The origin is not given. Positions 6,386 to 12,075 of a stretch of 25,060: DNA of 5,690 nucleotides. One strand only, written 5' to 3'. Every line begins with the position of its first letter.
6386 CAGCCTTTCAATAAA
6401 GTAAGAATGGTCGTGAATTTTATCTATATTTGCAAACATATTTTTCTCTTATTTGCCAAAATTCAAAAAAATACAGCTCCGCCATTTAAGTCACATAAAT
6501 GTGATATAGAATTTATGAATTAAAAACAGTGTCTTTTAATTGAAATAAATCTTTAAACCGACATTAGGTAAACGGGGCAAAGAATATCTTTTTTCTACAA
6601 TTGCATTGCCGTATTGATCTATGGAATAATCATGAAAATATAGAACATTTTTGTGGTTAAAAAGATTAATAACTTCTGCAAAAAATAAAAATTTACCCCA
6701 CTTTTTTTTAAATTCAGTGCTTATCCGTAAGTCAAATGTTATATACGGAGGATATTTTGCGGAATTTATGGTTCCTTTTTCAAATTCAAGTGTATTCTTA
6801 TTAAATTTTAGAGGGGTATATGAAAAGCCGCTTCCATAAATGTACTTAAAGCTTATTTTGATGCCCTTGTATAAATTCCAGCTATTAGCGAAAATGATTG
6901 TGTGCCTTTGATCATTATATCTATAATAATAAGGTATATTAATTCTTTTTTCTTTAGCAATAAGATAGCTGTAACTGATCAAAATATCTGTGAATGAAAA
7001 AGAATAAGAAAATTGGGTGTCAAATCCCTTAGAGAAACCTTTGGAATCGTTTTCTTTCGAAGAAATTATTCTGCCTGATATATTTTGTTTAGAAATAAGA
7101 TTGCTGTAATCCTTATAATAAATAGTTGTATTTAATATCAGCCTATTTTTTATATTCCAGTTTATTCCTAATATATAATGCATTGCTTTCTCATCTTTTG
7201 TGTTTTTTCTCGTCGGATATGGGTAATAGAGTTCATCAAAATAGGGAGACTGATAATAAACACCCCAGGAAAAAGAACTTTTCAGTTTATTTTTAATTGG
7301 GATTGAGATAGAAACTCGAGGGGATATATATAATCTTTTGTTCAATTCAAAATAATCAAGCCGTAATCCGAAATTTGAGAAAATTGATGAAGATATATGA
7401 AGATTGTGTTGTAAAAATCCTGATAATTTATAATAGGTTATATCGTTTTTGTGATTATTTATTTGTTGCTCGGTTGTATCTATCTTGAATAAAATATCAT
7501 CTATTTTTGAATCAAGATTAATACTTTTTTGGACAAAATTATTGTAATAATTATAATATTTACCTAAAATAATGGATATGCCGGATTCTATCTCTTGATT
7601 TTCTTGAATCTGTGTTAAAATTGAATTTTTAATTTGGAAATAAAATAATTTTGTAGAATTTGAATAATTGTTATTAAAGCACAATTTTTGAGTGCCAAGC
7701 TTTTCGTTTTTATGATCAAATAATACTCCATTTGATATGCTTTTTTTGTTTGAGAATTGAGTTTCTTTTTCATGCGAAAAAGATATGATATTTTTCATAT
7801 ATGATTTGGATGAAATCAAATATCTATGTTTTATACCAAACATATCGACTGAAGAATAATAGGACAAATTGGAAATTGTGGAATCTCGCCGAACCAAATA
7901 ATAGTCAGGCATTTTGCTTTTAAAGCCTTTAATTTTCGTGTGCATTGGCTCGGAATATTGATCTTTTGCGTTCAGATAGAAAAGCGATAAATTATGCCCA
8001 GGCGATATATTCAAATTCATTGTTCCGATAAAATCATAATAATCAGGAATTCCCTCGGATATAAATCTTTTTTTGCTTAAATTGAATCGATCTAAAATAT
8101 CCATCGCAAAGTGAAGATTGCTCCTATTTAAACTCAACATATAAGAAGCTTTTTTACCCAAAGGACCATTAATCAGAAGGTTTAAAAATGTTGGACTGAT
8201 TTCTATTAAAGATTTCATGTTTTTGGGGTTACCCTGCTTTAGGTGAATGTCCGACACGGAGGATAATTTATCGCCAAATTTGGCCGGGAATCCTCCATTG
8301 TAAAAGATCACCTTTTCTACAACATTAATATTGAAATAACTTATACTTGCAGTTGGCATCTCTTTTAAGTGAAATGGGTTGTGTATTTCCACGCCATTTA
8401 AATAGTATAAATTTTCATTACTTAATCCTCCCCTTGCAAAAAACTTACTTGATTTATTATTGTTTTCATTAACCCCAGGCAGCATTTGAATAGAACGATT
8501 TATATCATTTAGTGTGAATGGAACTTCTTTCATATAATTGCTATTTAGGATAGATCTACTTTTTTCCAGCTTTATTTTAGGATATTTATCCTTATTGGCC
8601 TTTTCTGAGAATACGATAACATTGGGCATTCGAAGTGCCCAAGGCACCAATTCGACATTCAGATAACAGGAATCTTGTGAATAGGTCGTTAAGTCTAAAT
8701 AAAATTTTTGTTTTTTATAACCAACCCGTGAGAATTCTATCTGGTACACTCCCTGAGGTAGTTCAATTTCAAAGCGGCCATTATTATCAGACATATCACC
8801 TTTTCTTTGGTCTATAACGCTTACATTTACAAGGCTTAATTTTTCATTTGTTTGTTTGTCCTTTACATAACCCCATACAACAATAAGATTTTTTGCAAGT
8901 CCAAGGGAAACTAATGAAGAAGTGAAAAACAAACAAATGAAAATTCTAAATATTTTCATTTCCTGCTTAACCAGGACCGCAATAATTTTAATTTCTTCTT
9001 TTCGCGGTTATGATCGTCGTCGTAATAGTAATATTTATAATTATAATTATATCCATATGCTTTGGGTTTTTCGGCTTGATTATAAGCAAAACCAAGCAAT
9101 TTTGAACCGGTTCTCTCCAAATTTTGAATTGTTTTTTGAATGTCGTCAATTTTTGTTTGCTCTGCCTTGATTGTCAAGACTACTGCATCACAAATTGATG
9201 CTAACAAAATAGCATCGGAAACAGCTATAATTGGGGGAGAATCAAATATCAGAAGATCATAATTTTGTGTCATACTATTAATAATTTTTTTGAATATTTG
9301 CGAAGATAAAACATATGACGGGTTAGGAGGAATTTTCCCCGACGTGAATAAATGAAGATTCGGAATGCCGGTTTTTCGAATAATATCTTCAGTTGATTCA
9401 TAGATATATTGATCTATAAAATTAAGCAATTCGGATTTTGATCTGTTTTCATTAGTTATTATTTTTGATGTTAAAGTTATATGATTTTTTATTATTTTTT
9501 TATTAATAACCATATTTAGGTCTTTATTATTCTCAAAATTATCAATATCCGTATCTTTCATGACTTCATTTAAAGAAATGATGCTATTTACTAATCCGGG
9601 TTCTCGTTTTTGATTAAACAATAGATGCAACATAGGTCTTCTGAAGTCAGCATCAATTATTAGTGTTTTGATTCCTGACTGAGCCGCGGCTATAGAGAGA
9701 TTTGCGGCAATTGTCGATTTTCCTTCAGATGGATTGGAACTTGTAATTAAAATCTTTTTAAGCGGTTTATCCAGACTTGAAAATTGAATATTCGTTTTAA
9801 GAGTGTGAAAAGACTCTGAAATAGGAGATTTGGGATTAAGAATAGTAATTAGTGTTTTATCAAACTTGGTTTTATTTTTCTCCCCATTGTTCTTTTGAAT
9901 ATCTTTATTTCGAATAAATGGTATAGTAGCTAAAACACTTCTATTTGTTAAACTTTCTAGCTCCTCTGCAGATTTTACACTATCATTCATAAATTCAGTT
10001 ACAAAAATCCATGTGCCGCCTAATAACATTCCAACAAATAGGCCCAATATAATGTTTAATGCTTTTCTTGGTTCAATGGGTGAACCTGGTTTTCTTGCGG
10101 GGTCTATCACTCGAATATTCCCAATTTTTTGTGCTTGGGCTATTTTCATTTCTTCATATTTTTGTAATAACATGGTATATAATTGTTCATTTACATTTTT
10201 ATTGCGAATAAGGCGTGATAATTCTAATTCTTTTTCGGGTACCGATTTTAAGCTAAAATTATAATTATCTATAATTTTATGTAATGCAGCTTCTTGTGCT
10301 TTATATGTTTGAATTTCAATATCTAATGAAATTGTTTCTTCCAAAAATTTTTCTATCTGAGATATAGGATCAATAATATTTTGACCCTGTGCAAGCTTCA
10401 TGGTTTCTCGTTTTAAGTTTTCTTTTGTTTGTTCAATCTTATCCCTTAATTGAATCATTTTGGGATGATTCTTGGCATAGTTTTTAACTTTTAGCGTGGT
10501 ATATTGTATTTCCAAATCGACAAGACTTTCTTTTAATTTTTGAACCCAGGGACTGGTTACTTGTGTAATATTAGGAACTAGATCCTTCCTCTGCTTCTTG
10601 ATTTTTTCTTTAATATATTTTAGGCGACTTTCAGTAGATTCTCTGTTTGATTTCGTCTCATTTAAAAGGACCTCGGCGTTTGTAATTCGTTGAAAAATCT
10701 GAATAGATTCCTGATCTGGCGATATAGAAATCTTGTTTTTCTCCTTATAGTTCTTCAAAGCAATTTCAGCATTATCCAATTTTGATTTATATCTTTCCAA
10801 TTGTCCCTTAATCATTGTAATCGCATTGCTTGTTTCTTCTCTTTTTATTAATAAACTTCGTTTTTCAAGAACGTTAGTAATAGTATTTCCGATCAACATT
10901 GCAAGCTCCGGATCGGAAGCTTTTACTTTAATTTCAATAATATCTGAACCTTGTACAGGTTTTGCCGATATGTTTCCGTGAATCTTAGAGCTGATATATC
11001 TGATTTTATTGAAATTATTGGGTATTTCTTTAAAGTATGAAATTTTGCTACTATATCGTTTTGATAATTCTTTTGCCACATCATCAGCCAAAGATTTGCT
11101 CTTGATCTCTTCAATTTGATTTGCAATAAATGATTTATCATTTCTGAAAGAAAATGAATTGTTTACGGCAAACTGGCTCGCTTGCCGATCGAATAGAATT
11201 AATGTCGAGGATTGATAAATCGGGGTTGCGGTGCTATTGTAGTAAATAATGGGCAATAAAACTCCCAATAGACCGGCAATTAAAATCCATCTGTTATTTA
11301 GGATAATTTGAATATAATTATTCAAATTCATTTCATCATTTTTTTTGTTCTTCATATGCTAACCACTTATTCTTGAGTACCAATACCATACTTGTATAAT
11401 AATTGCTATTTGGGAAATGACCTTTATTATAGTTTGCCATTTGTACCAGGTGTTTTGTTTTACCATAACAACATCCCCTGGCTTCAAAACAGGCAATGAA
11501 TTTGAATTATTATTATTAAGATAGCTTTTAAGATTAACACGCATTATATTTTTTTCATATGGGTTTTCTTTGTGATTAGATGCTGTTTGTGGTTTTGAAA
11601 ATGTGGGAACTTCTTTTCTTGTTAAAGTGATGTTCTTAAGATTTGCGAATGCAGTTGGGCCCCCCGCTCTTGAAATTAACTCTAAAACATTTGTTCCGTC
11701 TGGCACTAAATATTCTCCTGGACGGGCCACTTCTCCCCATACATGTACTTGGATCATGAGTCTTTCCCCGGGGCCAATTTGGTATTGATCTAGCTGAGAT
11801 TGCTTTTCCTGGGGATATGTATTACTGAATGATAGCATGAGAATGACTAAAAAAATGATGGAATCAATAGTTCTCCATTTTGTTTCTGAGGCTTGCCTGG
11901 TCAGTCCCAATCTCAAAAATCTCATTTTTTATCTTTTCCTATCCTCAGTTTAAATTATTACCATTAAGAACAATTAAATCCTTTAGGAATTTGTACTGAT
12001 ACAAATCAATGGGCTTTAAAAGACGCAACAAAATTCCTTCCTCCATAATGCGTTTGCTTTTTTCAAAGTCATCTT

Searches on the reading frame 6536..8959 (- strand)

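Call 7: search_protein_families(library=pfam, proteins=[window:6536-8959:-])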
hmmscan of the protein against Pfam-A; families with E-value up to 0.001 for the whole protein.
window:6536-8959:- (807 aa): 4 families
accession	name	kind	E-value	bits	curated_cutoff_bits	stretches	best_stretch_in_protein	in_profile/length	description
PF00593.30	TonB_dep_Rec_b-barrel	-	3.8e-18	67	27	1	392-766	84-436/436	TonB dependent receptor-like, beta-barrel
PF13715.12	CarbopepD_reg_2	-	7.6e-14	52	32.2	1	30-115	3-87/88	CarboxypepD_reg-like domain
PF13620.12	CarboxypepD_reg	-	3.4e-09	37.3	32.3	1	28-86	2-64/82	Carboxypeptidase regulatory-like domain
PF07715.20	Plug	-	5.1e-07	30.6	23.9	1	130-230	4-101/107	TonB-dependent Receptor Plug Domain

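Call 23: search_protein_families(library=ncbifam, proteins=[window:6536-8959:-], max_evalue=0.001)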
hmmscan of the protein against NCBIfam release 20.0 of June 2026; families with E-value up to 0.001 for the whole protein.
window:6536-8959:- (807 aa): 0 families

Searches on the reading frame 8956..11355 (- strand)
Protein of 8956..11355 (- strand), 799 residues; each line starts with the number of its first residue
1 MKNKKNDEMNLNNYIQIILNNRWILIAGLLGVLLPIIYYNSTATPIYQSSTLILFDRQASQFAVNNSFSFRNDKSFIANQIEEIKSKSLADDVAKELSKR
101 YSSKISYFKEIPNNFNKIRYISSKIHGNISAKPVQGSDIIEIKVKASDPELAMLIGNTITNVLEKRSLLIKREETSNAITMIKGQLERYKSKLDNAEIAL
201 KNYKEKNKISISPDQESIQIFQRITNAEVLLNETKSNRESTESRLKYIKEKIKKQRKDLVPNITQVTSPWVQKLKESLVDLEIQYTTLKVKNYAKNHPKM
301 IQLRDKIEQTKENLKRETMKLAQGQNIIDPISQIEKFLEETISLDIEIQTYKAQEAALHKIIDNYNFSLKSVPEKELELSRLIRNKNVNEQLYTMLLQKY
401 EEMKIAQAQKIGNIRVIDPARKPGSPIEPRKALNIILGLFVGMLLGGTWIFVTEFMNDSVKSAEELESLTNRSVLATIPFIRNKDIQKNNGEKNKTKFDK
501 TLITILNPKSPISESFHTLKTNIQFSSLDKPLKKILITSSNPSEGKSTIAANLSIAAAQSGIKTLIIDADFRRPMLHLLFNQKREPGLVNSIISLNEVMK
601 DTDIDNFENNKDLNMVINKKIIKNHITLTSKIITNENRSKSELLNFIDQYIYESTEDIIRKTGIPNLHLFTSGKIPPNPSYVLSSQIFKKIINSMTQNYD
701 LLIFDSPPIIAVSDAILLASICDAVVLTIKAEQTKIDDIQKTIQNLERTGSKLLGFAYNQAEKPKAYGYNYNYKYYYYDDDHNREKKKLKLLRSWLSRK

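Call 7: search_protein_families(library=pfam, proteins=[window:8956-11355:-])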
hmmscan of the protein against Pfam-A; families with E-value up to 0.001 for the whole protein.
window:8956-11355:- (799 aa): 5 families
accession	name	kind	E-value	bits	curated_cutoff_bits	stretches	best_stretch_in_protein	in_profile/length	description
PF13807.11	GNVR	-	1.2e-19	70.4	27.7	1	379-453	6-80/82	G-rich domain on putative tyrosine kinase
PF01656.29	CbiA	-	7e-10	39.4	25.4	1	535-648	1-110/125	CobQ/CobB/MinD/ParA nucleotide binding domain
PF02706.20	Wzz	-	4e-08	33.9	25.5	1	7-97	1-91/91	Chain length determinant protein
PF10609.15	ParA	-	3.1e-07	30.5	27.1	1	533-586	4-58/246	NUBPL iron-transfer P-loop NTPase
PF13614.12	AAA_31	-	3.1e-06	27.7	27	1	535-748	4-166/177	AAA domain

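Call 23: search_protein_families(library=ncbifam, proteins=[window:8956-11355:-], max_evalue=0.001)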
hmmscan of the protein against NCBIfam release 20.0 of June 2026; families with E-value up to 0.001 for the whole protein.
window:8956-11355:- (799 aa): 16 families
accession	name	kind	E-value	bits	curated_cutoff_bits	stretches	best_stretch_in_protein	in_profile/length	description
TIGR01005.1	eps_transp_fam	subfamily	1.8e-62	211.6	411.7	2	8-599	3-613/754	exopolysaccharide transport protein family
NF008568.0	PRK11519.1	equivalog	1.7e-61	208.3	1068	3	356-607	349-604/720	tyrosine-protein kinase Wzc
NF007350.0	PRK09841.1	equivalog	3.5e-60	204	1248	3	366-598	359-597/726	tyrosine-protein kinase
TIGR01007.1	eps_fam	subfamily_domain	3.7e-54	183.4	108.05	2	633-773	64-203/204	polysaccharide biosynthesis tyrosine autokinase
TIGR03007.1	pepcterm_ChnLen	equivalog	8.4e-51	172.7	278.85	1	123-494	107-476/498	XrtA system polysaccharide chain length determinant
TIGR03018.1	pepcterm_TyrKin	hypoth_equivalog_domain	3.9e-35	121.1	230.65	2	653-749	101-199/207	XrtA-associated tyrosine autokinase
TIGR03017.1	EpsF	equivalog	4.1e-35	121.3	422.75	1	9-478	1-443/444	chain length determinant protein EpsF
TIGR03029.1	EpsG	equivalog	2.9e-32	111.9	313.8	2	492-608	63-179/274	chain length determinant protein tyrosine kinase EpsG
TIGR01006.1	polys_exp_MPA1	subfamily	7.7e-14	51.7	296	1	403-479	146-222/226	CspC family polysaccharide chain length determinant protein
TIGR01969.1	minD_arch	subfamily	8.1e-13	48.1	201.75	2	535-597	3-65/251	cell division ATPase MinD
TIGR01968.1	minD_bact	equivalog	1.6e-10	40.8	212.9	1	535-577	4-46/261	septum site-determining protein MinD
NF041546.1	ParA_partition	equivalog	1.4e-09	37.8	180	0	545-613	12-79/203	ParA family partition ATPase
NF047398.1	AAA_KGGVGR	domain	1.7e-05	25.3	90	1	545-745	15-188/190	KGGVGR-motif variant AAA ATPase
NF041136.1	MrpORP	equivalog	6.3e-05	22.4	450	1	533-583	6-56/365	iron-sulfur cluster carrier protein MrpORP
NF008669.0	PRK11670.1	equivalog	0.00012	21.1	348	0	512-577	87-152/369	iron-sulfur cluster carrier protein ApbC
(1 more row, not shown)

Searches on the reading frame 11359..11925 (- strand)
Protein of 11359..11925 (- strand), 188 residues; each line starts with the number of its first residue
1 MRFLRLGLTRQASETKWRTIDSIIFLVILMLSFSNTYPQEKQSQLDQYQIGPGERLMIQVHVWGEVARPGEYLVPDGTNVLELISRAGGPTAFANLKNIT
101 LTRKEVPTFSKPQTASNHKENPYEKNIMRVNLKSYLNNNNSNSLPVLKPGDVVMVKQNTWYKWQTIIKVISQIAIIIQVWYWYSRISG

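Call 7: search_protein_families(library=pfam, proteins=[window:11359-11925:-])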
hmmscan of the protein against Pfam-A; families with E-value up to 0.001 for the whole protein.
window:11359-11925:- (188 aa): 2 families
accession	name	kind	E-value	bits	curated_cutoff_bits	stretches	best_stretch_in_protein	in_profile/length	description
PF10531.15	SLBB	-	1.5e-13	50.8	27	1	60-104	2-46/55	SLBB domain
PF22461.2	SLBB_2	-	1.4e-10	41.6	27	1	59-155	2-79/79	SLBB domain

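Call 23: search_protein_families(library=ncbifam, proteins=[window:11359-11925:-], max_evalue=0.001)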
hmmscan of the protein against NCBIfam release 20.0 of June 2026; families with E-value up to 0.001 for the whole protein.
window:11359-11925:- (188 aa): 5 families
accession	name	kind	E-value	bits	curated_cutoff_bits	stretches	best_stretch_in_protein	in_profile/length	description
TIGR03027.2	pepcterm_export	equivalog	1.3e-07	31.4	180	1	57-158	81-167/169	XrtA/PEP-CTERM system exopolysaccharide export protein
NF041843.1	EpsY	equivalog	6.2e-06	25.6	320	1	57-155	127-210/211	exopolysaccharide export protein EpsY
NF045978.1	ComEA_MAG0490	equivalog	1.8e-05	24.5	98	1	22-104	8-86/162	MAG0490 family ComEA-like DNA-binding protein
TIGR03028.1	EpsE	equivalog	0.00023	20.6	262.65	0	61-105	166-210/239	polysaccharide export protein EpsE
NF011658.0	PRK15078.1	subfamily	0.00066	18.5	333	0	60-104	173-218/380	polysaccharide export protein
